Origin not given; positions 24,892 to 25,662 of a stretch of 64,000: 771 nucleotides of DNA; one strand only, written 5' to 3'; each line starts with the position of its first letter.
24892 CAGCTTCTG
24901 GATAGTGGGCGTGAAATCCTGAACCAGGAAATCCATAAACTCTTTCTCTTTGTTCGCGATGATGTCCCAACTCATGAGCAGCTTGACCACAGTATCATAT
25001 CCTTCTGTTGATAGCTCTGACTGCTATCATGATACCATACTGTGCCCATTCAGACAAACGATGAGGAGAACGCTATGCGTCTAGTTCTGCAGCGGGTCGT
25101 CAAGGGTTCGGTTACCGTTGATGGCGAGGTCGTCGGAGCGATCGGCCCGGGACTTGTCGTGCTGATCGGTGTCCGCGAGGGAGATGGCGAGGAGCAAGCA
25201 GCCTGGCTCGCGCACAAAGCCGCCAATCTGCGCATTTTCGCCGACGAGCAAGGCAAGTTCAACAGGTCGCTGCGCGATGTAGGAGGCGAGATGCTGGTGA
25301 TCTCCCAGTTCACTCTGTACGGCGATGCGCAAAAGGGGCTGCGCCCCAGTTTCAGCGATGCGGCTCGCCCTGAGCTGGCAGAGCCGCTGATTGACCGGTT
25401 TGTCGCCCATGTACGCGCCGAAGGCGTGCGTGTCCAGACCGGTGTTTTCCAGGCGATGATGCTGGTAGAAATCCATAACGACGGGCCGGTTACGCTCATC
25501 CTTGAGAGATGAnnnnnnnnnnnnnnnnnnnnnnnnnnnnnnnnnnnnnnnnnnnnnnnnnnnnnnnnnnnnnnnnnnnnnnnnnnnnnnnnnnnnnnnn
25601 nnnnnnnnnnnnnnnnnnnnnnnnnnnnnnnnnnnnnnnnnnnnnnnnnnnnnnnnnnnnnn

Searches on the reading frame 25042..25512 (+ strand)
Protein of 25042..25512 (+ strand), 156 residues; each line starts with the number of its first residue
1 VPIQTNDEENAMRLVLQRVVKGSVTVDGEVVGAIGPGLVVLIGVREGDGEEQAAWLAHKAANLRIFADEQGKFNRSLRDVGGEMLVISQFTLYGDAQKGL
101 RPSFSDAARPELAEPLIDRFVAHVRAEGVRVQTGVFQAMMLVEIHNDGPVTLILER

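Call 12: search_protein_families(library=pfam, proteins=[window:25042-25512:+], max_evalue=0.00001)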
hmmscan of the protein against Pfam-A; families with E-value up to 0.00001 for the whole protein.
window:25042-25512:+ (156 aa): 1 family
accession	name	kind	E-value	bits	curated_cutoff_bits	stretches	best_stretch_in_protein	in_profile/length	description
PF02580.21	Tyr_Deacylase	-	1.4e-56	191.3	25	1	13-155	1-144/144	D-Tyr-tRNA(Tyr) deacylase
